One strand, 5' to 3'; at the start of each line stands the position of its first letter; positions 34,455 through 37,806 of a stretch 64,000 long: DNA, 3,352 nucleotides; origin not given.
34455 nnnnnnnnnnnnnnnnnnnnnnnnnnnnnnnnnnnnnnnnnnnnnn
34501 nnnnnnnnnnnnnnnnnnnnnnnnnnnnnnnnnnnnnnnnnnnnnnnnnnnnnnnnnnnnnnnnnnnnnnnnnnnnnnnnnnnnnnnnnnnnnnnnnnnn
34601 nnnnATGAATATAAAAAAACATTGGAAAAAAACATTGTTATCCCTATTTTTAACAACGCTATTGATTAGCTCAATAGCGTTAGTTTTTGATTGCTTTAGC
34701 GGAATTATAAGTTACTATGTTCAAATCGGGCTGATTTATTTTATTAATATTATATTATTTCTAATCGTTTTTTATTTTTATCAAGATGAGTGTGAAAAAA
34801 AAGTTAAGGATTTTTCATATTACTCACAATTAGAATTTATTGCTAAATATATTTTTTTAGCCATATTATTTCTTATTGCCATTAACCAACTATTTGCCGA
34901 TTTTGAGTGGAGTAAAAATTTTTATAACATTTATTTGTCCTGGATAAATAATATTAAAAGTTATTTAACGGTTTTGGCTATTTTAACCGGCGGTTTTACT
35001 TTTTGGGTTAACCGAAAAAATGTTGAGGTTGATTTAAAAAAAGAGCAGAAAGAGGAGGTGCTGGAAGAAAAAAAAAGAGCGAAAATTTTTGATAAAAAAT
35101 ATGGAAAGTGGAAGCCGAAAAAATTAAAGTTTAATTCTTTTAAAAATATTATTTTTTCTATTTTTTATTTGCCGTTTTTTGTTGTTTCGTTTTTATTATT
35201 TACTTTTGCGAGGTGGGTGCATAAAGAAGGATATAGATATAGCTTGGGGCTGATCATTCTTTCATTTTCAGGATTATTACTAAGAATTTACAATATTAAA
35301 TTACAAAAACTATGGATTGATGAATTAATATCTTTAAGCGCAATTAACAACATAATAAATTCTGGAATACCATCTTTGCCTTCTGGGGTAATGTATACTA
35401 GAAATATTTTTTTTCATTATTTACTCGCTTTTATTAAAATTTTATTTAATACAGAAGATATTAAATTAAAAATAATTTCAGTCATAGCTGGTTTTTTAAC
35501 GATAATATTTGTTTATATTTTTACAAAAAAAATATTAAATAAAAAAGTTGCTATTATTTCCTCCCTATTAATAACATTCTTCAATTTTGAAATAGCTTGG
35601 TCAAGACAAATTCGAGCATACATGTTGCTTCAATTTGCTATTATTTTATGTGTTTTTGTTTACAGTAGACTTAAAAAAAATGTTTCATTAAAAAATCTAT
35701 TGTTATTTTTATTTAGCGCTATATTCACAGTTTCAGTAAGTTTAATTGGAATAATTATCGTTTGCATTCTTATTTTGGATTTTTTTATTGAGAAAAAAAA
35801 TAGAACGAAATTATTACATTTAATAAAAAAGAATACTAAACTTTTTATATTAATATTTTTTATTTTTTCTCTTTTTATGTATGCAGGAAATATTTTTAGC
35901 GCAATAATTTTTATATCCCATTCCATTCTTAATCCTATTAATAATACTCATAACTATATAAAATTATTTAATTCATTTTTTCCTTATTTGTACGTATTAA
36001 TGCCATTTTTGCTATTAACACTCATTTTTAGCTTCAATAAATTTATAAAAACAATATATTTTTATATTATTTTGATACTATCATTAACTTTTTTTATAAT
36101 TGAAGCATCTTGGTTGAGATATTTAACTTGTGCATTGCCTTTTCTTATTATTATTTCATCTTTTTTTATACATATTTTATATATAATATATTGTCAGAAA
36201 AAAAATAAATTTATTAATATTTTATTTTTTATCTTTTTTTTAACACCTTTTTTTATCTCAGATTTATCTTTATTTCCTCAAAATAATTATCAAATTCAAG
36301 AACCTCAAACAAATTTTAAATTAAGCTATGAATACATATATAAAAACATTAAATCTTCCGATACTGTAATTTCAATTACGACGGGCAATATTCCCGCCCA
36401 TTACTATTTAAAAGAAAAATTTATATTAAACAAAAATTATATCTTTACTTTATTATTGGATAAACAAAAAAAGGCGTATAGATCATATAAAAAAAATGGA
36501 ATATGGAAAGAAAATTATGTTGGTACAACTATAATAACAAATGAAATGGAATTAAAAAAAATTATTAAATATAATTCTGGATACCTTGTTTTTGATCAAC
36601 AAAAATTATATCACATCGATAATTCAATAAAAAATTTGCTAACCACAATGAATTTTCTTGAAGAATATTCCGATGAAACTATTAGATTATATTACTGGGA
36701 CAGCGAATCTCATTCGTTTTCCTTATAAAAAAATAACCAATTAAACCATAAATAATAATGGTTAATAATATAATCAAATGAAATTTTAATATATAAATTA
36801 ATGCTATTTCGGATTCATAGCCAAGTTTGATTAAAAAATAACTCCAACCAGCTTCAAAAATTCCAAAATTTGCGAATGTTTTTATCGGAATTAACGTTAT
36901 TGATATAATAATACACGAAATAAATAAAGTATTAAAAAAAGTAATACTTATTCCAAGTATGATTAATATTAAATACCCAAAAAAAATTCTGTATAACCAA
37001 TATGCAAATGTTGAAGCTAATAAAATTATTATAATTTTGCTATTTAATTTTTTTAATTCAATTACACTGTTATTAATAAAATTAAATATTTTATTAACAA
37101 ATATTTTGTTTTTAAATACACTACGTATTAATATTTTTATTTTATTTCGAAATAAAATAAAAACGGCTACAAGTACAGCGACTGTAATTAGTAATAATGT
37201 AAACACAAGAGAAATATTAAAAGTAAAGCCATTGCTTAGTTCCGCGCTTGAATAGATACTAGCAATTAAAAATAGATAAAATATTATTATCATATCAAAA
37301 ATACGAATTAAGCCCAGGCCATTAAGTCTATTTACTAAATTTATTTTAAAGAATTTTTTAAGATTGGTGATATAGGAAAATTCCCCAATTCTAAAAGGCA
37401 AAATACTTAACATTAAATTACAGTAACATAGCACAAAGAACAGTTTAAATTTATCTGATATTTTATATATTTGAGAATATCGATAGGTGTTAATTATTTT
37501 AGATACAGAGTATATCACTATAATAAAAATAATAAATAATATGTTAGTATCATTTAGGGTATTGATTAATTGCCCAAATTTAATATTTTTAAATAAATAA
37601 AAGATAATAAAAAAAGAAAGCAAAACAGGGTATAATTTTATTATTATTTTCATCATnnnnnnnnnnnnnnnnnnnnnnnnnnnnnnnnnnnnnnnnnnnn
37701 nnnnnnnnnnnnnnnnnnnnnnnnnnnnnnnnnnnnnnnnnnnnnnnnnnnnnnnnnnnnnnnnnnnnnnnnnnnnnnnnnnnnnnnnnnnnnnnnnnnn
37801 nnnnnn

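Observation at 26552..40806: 14-kb envelope glycosylation island with GT-C-like membrane proteins, a GT2-methyltransferase fusion, GT4, flippase-like protein and a candidate substrate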

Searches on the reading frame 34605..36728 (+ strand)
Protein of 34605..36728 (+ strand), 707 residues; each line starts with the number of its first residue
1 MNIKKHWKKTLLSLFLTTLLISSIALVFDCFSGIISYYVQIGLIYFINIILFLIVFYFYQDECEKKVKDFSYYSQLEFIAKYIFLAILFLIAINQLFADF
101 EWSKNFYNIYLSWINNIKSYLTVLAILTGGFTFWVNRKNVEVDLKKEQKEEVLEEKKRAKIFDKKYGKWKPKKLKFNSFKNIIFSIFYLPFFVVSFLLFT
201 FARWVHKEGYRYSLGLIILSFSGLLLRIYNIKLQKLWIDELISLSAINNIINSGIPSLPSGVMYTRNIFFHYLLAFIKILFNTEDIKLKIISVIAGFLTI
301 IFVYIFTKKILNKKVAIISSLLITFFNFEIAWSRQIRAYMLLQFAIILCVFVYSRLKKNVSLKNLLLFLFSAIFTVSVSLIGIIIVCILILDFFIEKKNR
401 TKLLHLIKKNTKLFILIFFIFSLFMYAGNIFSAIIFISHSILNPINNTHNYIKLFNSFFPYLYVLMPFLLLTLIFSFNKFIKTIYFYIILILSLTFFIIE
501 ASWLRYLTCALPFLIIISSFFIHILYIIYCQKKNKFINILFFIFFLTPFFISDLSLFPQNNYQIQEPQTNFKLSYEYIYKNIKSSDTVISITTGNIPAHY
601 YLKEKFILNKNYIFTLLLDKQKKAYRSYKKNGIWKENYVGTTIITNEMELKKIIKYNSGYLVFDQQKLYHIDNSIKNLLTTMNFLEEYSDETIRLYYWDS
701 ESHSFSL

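Call 4: search_protein_families(library=pfam, proteins=[window:34605-36728:+], max_evalue=0.1)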
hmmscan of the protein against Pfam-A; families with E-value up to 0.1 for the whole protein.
window:34605-36728:+ (707 aa): 1 family
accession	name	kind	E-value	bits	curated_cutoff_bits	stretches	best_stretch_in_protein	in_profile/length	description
PF13231.12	PMT_2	-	1.3e-06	29.2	26.1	1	268-420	4-155/160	Dolichyl-phosphate-mannose-protein mannosyltransferase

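Call 14: search_solved_structures(query=window:34605-36728:+, max_evalue=1)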
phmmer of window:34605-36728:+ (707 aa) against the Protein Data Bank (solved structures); distinct sequences matched with E-value up to 1: 0.

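Call 24: find_homologous_proteins(query=window:34605-36728:+, max_evalue=0.001)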
Query window:34605-36728:+ (707 aa): 21 proteins with E <= 0.001 among 8000 candidates.
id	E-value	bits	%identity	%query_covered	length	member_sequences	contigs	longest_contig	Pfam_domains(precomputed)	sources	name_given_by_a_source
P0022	0.0e+0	1170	100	79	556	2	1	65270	PF13231.13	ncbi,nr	ncbi:glycosyltransferase family 39 protein [Candidatus Parcubacteria bacterium]|nr:glycosyltransfera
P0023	3.5e-80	289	46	52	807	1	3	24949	PF13231.13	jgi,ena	-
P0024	1.3e-39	155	29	65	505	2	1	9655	PF13231.13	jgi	jgi:hypothetical protein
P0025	4.0e-37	147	28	68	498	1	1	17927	PF02366.25,PF13231.13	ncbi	-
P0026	3.4e-32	130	30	78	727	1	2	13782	-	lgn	-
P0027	6.0e-29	120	37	16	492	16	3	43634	PF13231.13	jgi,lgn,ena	-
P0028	1.6e-22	98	24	65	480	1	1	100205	PF13231.13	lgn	-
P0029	2.2e-21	95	28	68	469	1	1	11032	PF13231.13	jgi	-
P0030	4.8e-20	90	26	63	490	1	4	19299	PF13231.13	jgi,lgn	-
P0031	7.6e-18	83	24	64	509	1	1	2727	PF13231.13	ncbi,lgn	-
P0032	8.8e-17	79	29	62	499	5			PF13231.13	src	-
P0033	3.5e-16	77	29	63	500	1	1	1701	PF13231.13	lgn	-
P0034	1.3e-15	75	35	22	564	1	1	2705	PF13231.13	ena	-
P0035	9.4e-15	73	25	65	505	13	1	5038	PF03901.24,PF13231.13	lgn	-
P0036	2.1e-13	68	31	48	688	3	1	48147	-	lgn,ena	-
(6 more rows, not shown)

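Call 44: search_solved_structures(query=A3, max_evalue=1)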
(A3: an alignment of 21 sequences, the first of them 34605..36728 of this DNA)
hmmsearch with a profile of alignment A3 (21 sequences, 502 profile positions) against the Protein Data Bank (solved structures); distinct sequences matched with E-value up to 1: 11.
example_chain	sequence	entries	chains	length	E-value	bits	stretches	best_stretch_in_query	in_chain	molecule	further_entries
5ezm_A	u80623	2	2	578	4.8e-07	32.4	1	61-359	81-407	4-amino-4-deoxy-L-arabinose transferase or related glycosyltransferases of PMT family | 4-amino-4-deoxy-L-arabinose (L-Ara4N) transferase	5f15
3waj_A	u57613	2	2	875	0.00029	23.2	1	63-127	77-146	Transmembrane oligosaccharyl transferase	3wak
5gmy_A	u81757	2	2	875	0.00029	23.2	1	63-127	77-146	Transmembrane oligosaccharyl transferase, putative | Dolichyl-phosphooligosaccharide-protein glycotransferase 3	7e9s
9i5k_A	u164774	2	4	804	0.0049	19.2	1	88-229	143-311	Dolichyl-phosphate-mannose--protein mannosyltransferase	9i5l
6g5s_A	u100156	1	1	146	0.076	15.2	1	364-429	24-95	Cell division coordinator CpoB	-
4hkr_A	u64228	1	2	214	0.086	15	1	164-306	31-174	Calcium release-activated calcium channel protein 1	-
4hks_A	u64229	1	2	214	0.18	14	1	197-306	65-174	Calcium release-activated calcium channel protein 1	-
6bbg_A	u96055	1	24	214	0.37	12.9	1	164-306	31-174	Calcium release-activated calcium channel protein 1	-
6bbf_A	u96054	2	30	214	0.43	12.8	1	167-306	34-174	Calcium release-activated calcium channel protein 1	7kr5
1r6k_A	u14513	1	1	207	0.61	12.2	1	354-431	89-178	HPV11 REGULATORY PROTEIN E2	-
1r6n_A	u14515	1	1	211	0.62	12.2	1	354-431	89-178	HPV11 REGULATORY PROTEIN E2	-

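Call 45: search_protein_families(library=ncbifam, proteins=[window:34605-36728:+], max_evalue=0.01)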
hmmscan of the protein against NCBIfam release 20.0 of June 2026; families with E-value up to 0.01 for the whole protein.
window:34605-36728:+ (707 aa): 1 family
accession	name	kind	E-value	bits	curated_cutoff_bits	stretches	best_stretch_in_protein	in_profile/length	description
TIGR03663.1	TIGR03663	subfamily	1.9e-05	23.8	126.25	1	216-436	4-220/435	flippase activity-associated protein Agl23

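Call 55: predict_structure(alignment_id=A3)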
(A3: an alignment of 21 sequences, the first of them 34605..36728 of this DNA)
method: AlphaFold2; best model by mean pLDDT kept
length: 707 residues; sequences in the alignment: 21
mean_pLDDT: 76.6   pTM: 0.73
mean pLDDT of the five models: 76.6, 74.4, 74.2, 73.4, 70.0
residues with pLDDT >= 90: 153; 70-90: 322; 50-70: 184; < 50: 48
segments of 3 or more residues with pLDDT < 50: 1-3, 26-28, 30-32, 34-38, 70-73, 428-447, 705-707
pLDDT, mean of each block of 10 residues (from residue 1): 54 64 50 47 64 69 53 59 68 65 74 74 65 67 81 89 88 87 86 85 86 89 90 85 93 91 86 92 89 95 92 91 90 91 94 90 90 88 83 81 83 74 55 42 46 57 64 65 71 61 68 88 76 57 56 70 71 91 91 83 84 72 65 87 90 92 85 85 86 89 54
secondary structure, 60 per line:
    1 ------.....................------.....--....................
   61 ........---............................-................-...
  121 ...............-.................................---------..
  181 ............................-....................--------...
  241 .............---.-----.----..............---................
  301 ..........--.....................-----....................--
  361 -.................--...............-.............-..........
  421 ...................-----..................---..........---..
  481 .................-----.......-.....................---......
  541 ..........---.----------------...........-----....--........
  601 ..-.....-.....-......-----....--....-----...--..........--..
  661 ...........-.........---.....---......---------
elements in order (helices of 4 or more, strands of 3 or more residues): H7-27 H34-38 H41-68 H72-99 H101-116 H118-135 H137-169 H179-208 H210-229 H238-253 H268-281 H285-310 H313-325 H327-333 H339-358 H362-378 H381-395 H397-409 H411-439 H445-462 H466-475 H479-497 H503-509 H511-531 H535-550 H571-581 E587-590 H593-602 H604-608 E610-614 H617-621 E627-630 E633-636 E642-644 H647-656 E659-664 H665-670 H673-681 E685-689 E693-698

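Call 58: fold_search(model_id=the predicted structure, library=pdb)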
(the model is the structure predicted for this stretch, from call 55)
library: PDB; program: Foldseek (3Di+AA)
matches with E <= 10: 371; with E <= 0.001: 26
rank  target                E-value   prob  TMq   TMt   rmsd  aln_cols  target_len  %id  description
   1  5ezm                  2.9e-07  1.00  0.45  0.57   7.0       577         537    9  Crystal Structure of ArnT from Cupriavidus metallidurans in the apo state (released 2016-02-17)
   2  7oci_F                9.4e-07  1.00  0.40  0.44  10.9       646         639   10  Cryo-EM structure of yeast Ost6p containing oligosaccharyltransferase complex (released 2022-02-16)
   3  8age_A                1.2e-06  1.00  0.41  0.45   9.9       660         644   11  Structure of yeast oligosaccharylransferase complex with acceptor peptide bound (released 2022-12-07)
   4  8agc_A                1.9e-06  1.00  0.35  0.36  11.4       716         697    9  Structure of yeast oligosaccharylransferase complex with lipid-linked oligosaccharide and non-acceptor peptide bound (released 2022-12-07)
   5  5f15                  4.2e-06  1.00  0.41  0.52   8.6       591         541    9  Crystal Structure of ArnT from Cupriavidus metallidurans bound to Undecaprenyl phosphate (released 2016-02-17)
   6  6c26_A                8.2e-06  1.00  0.40  0.43  10.2       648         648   10  The Cryo-EM structure of a eukaryotic oligosaccharyl transferase complex (released 2018-01-31)
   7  9n9j_I                8.5e-06  1.00  0.39  0.39  10.9       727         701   10  Structure of a GRP94 folding intermediate engaged with a CCDC134- and FKBP11-bound secretory translocon (released 2025-11-19)
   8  9s6u_A                1.5e-05  1.00  0.43  0.52   7.9       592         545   11  Ternary cryo-EM structure of human ALG9 with Dol25-PP-GlcNAc2Man8, Dol25-P-Man and Fab (released 2026-03-18)
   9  5gmy_A                1.6e-05  1.00  0.39  0.33  11.2       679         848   12  Crystal structure of the Archaeoglobus fulgidus oligosaccharyltransferase (O29867_ARCFU) tethered with an acceptor pep (released 2017-02-01)
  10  8agb_A                1.8e-05  1.00  0.43  0.47   8.8       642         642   11  Structure of yeast oligosaccharylransferase complex with lipid-linked oligosaccharide bound (released 2022-12-07)
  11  6ftg_5                1.8e-05  1.00  0.39  0.42  11.3       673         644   10  Subtomogram average of OST-containing ribosome-translocon complexes from canine rough microsomal membranes (released 2018-03-21)
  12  6ezn_F                1.9e-05  1.00  0.39  0.42  11.4       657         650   11  Cryo-EM structure of the yeast oligosaccharyltransferase (OST) complex (released 2018-01-17)
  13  8b6l_I                1.9e-05  1.00  0.38  0.39  11.1       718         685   11  Subtomogram average of the human Sec61-TRAP-OSTA-translocon (released 2022-12-07)
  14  6s7t_A                2.0e-05  1.00  0.42  0.42  10.8       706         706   11  Cryo-EM structure of human oligosaccharyltransferase complex OST-B (released 2019-12-18)
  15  7e9s_A                2.1e-05  1.00  0.39  0.33  11.3       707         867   12  Archaeal oligosaccharyltransferase AglB from Archaeoglobus fulgidus in complex with an inhibitory peptide and a dolich (released 2021-09-08)
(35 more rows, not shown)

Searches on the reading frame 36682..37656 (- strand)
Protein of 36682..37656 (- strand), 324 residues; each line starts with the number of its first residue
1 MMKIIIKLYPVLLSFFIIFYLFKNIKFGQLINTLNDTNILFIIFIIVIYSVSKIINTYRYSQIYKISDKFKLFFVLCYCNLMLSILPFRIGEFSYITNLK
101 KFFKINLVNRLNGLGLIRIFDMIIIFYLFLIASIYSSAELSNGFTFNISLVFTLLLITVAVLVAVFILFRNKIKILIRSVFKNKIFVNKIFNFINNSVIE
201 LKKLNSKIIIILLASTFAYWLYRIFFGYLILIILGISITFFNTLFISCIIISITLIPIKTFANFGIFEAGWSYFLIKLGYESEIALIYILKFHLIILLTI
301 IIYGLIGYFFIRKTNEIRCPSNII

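Call 4: search_protein_families(library=pfam, proteins=[window:36682-37656:-], max_evalue=0.1)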
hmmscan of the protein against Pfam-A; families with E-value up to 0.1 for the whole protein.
window:36682-37656:- (324 aa): 1 family
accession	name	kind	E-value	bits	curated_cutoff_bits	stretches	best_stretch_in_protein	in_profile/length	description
PF03706.18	LPG_synthase_TM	-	1.1e-22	81.4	33.4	1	10-304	4-302/302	Lysylphosphatidylglycerol synthase TM region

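Call 45: search_protein_families(library=ncbifam, proteins=[window:36682-37656:-], max_evalue=0.01)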
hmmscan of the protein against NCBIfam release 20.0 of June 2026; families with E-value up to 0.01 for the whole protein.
window:36682-37656:- (324 aa): 1 family
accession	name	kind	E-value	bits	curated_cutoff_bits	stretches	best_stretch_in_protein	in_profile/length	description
TIGR00374.1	TIGR00374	subfamily_domain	4.2e-05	23.1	43.2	1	12-313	2-315/323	flippase-like domain-containing protein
